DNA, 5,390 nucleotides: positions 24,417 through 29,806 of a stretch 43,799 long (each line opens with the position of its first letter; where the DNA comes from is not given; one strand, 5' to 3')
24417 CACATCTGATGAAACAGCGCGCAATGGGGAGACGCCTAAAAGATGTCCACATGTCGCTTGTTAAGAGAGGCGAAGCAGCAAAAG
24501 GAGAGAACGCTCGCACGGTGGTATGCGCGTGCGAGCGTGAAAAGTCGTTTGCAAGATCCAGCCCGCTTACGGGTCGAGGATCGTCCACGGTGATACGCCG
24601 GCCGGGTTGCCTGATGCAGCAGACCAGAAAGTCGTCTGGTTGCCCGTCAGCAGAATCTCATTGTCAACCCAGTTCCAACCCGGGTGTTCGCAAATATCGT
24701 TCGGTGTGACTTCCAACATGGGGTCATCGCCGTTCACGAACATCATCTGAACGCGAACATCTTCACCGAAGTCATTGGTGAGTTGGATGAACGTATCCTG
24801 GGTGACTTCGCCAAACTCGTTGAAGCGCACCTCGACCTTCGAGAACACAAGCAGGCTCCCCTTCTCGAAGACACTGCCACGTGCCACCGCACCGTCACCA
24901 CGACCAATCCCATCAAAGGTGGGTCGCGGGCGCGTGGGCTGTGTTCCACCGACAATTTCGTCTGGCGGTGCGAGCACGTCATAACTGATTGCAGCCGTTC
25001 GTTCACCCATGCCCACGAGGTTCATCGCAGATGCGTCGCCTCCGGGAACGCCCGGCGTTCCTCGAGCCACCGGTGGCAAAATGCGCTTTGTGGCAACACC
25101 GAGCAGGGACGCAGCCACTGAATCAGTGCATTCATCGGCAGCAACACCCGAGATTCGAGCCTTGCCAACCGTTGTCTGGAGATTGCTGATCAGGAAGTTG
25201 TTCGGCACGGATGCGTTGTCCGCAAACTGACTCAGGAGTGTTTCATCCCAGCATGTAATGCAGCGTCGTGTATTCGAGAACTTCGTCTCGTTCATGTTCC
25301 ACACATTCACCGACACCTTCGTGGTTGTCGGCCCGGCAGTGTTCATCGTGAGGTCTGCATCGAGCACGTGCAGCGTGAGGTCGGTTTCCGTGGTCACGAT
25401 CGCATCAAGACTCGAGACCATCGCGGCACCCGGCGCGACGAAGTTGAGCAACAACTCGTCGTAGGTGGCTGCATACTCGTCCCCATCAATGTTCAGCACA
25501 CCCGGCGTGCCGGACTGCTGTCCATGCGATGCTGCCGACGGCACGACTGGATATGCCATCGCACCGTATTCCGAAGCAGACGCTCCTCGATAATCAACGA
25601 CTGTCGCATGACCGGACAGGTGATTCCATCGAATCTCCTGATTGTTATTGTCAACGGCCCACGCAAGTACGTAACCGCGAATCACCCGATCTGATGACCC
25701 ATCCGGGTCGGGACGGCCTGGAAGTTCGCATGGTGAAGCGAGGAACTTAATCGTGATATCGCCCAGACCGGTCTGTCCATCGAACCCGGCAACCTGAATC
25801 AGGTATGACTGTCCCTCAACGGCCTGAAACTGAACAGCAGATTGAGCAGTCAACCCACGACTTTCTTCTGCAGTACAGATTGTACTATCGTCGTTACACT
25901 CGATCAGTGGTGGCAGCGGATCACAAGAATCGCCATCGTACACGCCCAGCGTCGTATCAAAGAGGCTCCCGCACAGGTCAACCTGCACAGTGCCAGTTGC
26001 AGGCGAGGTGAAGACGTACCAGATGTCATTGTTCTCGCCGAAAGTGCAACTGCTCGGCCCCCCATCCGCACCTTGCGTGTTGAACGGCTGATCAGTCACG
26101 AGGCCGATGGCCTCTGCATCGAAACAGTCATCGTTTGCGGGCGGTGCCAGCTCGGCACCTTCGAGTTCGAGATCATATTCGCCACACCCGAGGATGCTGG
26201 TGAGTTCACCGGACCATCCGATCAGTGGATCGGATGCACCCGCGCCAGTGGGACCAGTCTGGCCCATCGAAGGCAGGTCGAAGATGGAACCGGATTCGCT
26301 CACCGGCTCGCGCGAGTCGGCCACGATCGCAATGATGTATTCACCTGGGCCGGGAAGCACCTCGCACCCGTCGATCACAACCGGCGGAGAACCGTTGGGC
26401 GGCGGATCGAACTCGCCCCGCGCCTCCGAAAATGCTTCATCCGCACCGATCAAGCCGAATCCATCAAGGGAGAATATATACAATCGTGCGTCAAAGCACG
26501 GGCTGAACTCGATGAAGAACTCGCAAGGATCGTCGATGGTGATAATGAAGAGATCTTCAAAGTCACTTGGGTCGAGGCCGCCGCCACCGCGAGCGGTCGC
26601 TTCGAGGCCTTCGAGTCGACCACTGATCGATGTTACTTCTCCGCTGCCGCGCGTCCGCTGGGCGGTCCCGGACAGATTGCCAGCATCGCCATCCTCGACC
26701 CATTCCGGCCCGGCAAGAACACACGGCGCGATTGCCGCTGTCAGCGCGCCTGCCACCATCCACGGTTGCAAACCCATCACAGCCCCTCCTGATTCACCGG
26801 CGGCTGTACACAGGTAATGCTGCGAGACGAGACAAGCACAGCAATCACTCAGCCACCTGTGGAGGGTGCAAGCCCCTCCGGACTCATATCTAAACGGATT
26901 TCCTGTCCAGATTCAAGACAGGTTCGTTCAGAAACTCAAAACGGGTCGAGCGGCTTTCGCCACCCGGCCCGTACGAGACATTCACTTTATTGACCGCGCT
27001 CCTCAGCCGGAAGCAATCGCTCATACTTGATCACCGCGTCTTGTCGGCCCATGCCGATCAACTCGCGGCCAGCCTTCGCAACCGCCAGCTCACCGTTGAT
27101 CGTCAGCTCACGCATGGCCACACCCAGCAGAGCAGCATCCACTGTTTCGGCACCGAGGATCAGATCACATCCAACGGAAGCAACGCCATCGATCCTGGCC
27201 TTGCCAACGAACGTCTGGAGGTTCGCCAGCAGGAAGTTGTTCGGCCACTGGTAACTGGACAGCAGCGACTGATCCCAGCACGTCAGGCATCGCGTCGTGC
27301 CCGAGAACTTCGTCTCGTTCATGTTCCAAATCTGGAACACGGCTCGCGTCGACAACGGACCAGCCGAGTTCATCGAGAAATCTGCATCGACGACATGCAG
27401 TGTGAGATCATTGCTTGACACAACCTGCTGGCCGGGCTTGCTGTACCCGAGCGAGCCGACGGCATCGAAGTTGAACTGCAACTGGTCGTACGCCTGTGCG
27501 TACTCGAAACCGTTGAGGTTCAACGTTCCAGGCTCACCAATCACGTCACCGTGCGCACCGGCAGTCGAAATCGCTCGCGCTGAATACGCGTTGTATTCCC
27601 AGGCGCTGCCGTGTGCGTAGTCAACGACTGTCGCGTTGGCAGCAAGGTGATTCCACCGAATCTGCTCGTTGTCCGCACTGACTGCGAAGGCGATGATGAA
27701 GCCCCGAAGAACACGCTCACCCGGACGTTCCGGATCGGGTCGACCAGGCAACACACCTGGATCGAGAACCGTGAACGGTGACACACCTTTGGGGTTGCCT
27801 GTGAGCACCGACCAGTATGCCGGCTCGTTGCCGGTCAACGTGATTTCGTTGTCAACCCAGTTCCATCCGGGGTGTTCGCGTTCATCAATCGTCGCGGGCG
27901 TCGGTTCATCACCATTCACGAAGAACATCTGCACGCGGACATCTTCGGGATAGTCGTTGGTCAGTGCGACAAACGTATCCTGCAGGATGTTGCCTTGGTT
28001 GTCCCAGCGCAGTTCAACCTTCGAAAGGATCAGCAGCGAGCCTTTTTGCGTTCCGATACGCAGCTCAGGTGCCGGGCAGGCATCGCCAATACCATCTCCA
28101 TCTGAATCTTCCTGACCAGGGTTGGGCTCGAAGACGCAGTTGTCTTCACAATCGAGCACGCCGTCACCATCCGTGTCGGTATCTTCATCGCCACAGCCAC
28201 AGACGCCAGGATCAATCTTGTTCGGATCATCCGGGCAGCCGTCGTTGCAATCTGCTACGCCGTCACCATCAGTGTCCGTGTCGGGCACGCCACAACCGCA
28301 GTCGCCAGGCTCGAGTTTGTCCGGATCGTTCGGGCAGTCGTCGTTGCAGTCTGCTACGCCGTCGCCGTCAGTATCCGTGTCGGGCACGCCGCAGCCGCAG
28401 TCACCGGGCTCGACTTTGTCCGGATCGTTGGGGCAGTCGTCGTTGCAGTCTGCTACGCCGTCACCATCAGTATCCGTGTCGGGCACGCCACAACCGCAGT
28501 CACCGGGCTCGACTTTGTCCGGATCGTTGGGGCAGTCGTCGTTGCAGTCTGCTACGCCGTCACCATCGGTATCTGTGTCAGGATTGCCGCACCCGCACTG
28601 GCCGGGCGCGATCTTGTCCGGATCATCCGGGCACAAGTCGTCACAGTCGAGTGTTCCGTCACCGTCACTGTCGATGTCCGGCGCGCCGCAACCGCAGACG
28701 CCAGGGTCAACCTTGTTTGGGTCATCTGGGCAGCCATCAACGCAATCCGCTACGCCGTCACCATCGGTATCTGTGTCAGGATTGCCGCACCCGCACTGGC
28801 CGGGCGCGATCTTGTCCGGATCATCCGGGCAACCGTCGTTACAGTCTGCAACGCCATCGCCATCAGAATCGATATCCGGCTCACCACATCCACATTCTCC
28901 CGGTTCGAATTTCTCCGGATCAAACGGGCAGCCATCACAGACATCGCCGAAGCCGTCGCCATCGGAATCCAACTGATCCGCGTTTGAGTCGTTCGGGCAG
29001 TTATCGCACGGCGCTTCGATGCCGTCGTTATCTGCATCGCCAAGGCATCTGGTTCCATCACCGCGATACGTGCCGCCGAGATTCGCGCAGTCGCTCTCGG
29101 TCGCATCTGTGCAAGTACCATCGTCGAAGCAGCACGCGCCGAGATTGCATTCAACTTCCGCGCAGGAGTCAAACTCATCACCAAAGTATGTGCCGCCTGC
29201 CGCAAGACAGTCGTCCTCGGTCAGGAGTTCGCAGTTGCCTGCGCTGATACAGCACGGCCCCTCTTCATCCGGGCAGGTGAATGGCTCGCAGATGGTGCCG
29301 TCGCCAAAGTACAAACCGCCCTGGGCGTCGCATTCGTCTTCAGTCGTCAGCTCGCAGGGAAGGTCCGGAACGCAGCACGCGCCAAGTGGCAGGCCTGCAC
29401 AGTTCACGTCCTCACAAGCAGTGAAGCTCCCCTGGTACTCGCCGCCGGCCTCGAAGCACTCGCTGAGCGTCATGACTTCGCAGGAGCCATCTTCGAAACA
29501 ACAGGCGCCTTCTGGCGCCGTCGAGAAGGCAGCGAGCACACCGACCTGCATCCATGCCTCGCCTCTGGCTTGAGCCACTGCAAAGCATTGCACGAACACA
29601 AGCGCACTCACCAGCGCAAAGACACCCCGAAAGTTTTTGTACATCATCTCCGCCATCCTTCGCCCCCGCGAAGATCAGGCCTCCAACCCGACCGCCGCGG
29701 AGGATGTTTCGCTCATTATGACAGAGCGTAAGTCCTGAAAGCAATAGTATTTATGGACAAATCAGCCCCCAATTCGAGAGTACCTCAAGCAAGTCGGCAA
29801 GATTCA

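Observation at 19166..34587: Four secreted paralogs share a ~350-400 aa module I cannot assign to any known family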

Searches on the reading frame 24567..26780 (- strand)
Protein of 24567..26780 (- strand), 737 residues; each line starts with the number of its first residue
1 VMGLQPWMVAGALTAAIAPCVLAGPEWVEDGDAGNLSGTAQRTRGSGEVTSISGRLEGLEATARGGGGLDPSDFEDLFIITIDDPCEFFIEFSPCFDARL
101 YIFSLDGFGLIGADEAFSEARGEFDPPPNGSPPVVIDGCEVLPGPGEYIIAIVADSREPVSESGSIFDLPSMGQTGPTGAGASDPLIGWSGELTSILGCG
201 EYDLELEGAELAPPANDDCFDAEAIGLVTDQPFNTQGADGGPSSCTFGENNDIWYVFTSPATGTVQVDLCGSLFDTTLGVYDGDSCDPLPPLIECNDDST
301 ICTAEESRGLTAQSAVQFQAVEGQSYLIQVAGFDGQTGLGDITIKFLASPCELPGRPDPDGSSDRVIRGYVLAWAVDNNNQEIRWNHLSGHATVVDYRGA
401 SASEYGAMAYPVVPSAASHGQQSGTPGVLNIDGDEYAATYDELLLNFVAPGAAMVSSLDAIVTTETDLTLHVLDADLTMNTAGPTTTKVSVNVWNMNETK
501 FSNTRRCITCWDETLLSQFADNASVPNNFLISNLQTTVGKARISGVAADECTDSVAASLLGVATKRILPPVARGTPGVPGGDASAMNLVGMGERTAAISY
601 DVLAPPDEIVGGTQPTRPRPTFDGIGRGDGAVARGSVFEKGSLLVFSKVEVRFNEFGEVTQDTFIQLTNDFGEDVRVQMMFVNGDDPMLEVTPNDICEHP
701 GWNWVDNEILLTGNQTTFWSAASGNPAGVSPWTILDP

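Call 7: search_protein_families(library=pfam, proteins=[window:24567-26780:-], max_evalue=1)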
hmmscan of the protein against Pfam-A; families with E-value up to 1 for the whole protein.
window:24567-26780:- (737 aa): 1 family
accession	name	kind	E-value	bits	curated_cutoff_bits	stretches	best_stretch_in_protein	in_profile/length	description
PF23759.1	GBD_T9SS_assoc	-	3.4e-05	24.5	27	1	215-302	1-89/116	Galactose binding domain-like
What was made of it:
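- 24567..26780 (-): Whole 737-aa permuted-module protein. The N-terminal part has a galactose-binding-like domain just below the Pfam threshold. PF23759 GBD_T9SS_assoc at 24.5 bits against a cut-off of 27 (call 7).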

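Call 8: search_protein_families(library=ncbifam, proteins=[window:24567-26780:-], max_evalue=1)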
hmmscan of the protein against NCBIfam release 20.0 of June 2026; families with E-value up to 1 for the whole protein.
window:24567-26780:- (737 aa): 0 families

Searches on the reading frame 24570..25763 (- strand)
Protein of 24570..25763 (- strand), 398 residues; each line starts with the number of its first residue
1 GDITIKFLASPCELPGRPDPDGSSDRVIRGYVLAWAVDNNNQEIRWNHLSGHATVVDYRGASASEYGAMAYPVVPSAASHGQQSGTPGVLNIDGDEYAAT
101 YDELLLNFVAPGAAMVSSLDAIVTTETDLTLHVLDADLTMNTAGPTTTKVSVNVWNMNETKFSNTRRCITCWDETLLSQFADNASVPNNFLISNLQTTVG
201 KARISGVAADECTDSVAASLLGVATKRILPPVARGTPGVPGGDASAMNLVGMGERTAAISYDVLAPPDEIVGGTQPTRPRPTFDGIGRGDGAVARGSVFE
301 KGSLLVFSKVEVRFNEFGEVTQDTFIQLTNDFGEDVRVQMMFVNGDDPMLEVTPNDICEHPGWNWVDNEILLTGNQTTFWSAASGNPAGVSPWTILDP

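Call 71: predict_structure(alignment_id=A4)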
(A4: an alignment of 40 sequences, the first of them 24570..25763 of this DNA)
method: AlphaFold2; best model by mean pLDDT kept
length: 398 residues; sequences in the alignment: 40
mean_pLDDT: 81.8   pTM: 0.82
mean pLDDT of the five models: 81.8, 81.2, 79.8, 79.5, 77.9
residues with pLDDT >= 90: 210; 70-90: 101; 50-70: 43; < 50: 44
segments of 3 or more residues with pLDDT < 50: 1-7, 276-278, 285-298, 359-363, 387-398
pLDDT, mean of each block of 10 residues (from residue 1): 47 78 89 94 95 93 94 96 95 96 96 85 90 90 86 91 85 91 82 92 96 94 91 62 88 95 80 52 48 45 95 91 94 93 72 54 59 88 63 42
secondary structure, 60 per line:
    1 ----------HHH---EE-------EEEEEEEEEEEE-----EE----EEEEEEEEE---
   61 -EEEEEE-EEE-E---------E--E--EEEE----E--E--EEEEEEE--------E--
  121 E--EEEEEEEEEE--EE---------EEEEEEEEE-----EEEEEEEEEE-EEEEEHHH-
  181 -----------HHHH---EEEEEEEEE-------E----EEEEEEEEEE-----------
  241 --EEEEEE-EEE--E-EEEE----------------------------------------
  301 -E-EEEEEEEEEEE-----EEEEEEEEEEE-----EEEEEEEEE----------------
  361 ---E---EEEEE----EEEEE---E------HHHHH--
elements in order: E26-37 E49-57 E62-67 E69-71 E89-92 E103-109 E124-133 E147-155 E161-170 E172-176 H192-195 E199-207 E220-229 E243-248 E250-252 E257-260 E304-314 E320-330 E336-344 E368-372 E377-381 H392-396
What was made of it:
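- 24948..25736 (-): Part B of the circularly permuted module (aa 349-611 of ORF 24567-26780). AF2 of aa 340-737: pLDDT 81.8, pTM 0.82 (call 71).
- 24570..24884 (-): Part A of the permuted module (aa 633-737); it ends the protein at …TILDP. The first three of its five strands have pLDDT 91-95 in the permuted model; the last two are less confident (block means 59-88) (call 71).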

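Call 73: fold_search(model_id=the predicted structure, library=pdb)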
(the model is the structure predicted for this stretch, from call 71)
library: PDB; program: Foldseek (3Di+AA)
matches with E <= 10: 619; with E <= 0.001: 0
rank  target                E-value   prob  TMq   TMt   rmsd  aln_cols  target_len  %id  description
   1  9vjj_A                1.7e-03  0.94  0.14  0.17  13.7       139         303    9  Crystal Structure of human Latent TGF-beta1 in complex with SOF10 (released 2026-02-04)
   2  9vjj_B                2.4e-03  0.84  0.14  0.17  15.2       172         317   11  Crystal Structure of human Latent TGF-beta1 in complex with SOF10 (released 2026-02-04)
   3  8rew_C                2.7e-03  0.85  0.14  0.24  15.5       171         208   10  CryoEM structure of human GARP-lTGFbeta1 in complex with a Fab fragment derived from an activating antibody. (released 2025-03-26)
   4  5ffo_H                4.7e-03  0.89  0.15  0.18  14.6       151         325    9  Integrin alpha V beta 6 in complex with pro-TGF-beta (released 2017-01-25)
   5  5ffo_D                5.0e-03  0.89  0.15  0.18  14.2       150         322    9  Integrin alpha V beta 6 in complex with pro-TGF-beta (released 2017-01-25)
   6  7vrn_C                7.4e-03  0.10  0.11  0.11  25.2       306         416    7  Structure of infectious bursal disease virus Gt strain (released 2022-03-30)
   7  8k35_A                8.7e-03  0.28  0.16  0.09  19.8       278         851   10  Structure of the bacteriophage lambda tail tip complex (released 2023-11-15)
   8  4hji_B                8.7e-03  0.18  0.11  0.21  19.6       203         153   13  Structure of the CooA pilin subunit from enterotoxigenic Escherichia coli (released 2012-12-19)
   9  8udz_B                9.2e-03  0.75  0.14  0.18  15.7       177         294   10  The Structure of LTBP-49247 Fab Bound to TGFbeta1 Small Latent Complex (released 2024-07-17)
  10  8rew_A                9.2e-03  0.69  0.14  0.23  14.2       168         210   10  CryoEM structure of human GARP-lTGFbeta1 in complex with a Fab fragment derived from an activating antibody. (released 2025-03-26)
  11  8xcg_Z                9.7e-03  0.33  0.16  0.12  18.0       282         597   11  Tail tip complex of bacteriophage lambda in the open state (released 2024-05-01)
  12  8xcg_J                9.7e-03  0.33  0.16  0.12  19.5       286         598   10  Tail tip complex of bacteriophage lambda in the open state (released 2024-05-01)
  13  2ii9_C                1.4e-02  0.98  0.16  0.55   6.1       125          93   12  Anabaena sensory rhodopsin transducer (released 2007-03-20)
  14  9e7m_Ja               1.7e-02  0.33  0.17  0.09  20.1       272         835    9  In situ cryoEM structure of bacteriophage Ur-lambda tail tip complex (released 2025-11-05)
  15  5t9g_A                1.7e-02  0.10  0.11  0.07  18.8       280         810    9  Crystal structure of BuGH2Cwt in complex with Galactoisofagomine (released 2017-09-13)
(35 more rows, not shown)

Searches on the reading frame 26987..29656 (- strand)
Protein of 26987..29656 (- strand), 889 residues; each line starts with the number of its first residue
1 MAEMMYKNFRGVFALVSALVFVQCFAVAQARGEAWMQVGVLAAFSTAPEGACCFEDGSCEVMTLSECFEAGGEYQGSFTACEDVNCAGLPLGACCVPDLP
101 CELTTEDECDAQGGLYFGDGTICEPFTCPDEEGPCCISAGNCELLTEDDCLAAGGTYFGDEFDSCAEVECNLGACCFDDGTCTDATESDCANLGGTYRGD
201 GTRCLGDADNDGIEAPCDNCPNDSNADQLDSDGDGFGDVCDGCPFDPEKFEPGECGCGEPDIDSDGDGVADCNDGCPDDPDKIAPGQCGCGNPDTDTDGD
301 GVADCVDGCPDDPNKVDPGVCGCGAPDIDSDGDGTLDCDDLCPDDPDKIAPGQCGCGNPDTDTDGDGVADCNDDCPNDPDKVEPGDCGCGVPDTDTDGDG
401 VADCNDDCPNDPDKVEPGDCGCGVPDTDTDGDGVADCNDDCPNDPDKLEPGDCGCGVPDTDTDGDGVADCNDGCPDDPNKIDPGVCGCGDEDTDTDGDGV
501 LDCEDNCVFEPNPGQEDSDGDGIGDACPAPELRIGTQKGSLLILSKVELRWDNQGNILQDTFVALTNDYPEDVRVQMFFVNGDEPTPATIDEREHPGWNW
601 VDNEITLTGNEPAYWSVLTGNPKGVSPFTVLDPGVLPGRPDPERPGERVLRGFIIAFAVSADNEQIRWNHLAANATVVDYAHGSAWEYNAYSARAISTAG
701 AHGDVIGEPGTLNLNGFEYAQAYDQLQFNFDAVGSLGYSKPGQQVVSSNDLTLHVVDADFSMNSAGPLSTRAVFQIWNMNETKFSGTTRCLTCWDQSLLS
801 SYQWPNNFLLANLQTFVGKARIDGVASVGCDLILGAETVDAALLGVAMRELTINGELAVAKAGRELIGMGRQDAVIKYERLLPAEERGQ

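Call 7: search_protein_families(library=pfam, proteins=[window:26987-29656:-], max_evalue=1)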
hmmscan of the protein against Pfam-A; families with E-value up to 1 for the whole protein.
window:26987-29656:- (889 aa): 1 family
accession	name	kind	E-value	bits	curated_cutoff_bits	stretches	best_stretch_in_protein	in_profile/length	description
PF02412.23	TSP_3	-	1.3e-06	28.4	25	5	488-515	12-36/36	Thrombospondin type 3 repeat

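Call 8: search_protein_families(library=ncbifam, proteins=[window:26987-29656:-], max_evalue=1)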
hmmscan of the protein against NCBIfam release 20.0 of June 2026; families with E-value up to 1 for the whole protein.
window:26987-29656:- (889 aa): 3 families
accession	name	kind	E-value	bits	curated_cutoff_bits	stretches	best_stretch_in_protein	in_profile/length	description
NF047638.1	throspo3_MtsC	equivalog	7.2e-13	48.2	350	2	362-528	89-265/428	cell-cell cohesion MYXO-CTERM protein MtsC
NF045500.1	Omp28_seleno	equivalog_domain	2.9e-12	46.6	200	2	492-528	272-308/377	Omp28-related selenoprotein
NF033763.1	exchanger_TraB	exception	0.035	12.1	700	2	455-565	317-411/522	outer membrane exchange protein TraB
